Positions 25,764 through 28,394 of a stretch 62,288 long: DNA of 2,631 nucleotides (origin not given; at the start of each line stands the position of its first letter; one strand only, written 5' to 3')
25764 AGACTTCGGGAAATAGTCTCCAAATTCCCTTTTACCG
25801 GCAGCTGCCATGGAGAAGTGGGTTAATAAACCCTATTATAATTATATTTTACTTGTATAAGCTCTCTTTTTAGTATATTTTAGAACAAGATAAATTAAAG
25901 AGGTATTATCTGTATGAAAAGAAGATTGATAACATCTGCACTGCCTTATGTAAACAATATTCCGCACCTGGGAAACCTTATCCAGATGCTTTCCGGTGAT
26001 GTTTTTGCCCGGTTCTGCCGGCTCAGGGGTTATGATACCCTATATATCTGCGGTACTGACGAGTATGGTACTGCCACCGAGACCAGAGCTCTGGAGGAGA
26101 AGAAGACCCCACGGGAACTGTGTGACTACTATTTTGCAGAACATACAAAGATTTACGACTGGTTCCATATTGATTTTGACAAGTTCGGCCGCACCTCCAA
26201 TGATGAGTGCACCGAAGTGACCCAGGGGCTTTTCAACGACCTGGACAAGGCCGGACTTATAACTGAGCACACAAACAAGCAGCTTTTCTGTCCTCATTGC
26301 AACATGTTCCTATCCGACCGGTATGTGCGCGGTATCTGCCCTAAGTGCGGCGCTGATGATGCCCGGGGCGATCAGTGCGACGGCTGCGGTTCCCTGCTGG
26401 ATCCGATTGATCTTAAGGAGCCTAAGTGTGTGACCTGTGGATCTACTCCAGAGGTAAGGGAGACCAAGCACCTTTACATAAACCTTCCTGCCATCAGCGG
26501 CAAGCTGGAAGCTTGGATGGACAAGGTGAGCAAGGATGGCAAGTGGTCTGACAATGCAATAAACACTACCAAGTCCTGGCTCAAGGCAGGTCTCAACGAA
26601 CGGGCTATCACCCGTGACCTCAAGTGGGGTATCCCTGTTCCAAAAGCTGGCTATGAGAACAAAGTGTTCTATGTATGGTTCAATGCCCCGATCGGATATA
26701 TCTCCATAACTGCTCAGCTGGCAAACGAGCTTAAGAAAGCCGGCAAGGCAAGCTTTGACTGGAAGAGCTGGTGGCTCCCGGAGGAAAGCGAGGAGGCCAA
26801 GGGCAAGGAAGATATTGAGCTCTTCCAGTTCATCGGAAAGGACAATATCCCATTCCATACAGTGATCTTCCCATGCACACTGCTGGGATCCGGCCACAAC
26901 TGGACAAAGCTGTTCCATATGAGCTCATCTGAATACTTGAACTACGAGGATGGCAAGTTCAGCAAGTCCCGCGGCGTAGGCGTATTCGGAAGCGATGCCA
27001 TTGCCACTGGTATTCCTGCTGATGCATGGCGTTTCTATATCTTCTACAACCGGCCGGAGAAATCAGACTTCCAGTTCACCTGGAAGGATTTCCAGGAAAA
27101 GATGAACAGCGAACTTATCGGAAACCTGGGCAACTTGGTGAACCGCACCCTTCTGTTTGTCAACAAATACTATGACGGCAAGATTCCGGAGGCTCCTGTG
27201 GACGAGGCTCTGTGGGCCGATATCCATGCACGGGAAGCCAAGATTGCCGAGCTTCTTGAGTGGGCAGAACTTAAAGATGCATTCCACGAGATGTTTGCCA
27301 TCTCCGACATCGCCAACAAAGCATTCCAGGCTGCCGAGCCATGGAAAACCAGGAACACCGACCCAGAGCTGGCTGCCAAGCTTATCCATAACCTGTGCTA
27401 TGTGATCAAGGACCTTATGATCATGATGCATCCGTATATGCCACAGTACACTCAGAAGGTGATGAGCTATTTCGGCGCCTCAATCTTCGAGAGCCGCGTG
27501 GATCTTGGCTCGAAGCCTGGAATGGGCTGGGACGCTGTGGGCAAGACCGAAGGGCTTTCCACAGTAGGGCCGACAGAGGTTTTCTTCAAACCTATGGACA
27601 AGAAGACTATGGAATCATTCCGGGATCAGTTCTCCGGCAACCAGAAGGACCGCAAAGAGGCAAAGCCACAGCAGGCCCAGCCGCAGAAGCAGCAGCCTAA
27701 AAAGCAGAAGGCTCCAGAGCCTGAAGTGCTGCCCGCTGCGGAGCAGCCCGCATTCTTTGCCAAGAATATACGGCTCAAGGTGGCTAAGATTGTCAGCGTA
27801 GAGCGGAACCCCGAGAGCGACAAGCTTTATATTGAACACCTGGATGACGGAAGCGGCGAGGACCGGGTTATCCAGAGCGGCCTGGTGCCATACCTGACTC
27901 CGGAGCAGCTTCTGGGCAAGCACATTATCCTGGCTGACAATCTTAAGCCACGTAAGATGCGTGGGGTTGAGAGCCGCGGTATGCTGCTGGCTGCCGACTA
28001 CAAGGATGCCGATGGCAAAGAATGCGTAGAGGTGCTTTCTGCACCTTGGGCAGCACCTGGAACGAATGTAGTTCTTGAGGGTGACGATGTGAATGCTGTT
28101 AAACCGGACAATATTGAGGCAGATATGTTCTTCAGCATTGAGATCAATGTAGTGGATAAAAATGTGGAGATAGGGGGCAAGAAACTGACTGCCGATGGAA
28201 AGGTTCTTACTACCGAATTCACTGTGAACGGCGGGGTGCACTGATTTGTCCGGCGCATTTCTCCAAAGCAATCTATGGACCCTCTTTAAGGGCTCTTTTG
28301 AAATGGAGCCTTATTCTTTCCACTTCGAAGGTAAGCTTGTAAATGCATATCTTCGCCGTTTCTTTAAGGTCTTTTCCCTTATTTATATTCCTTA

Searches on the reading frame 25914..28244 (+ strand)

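Call 7: search_protein_families(library=pfam, proteins=[window:25914-28244:+], max_evalue=0.001)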
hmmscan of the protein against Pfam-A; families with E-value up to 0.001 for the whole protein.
window:25914-28244:+ (776 aa): 5 families
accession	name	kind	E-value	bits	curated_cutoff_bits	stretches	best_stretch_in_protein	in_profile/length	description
PF09334.17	tRNA-synt_1g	-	7.1e-151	502.9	20.1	1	5-413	2-391/391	tRNA synthetases class I (M)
PF01588.26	tRNA_bind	-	4e-23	81.8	27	1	621-703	1-83/96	Putative tRNA binding domain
PF00133.28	tRNA-synt_1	-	5.5e-11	42.3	22.7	1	8-243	29-244/414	tRNA synthetases class I (I, L, M and V)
PF19303.5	Anticodon_3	-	3.9e-10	40.2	23.5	1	428-577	9-151/152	Anticodon binding domain of methionyl tRNA ligase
PF08264.19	Anticodon_1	-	1.1e-06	29.1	25.1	1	430-518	1-88/148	Anticodon-binding domain of tRNA ligase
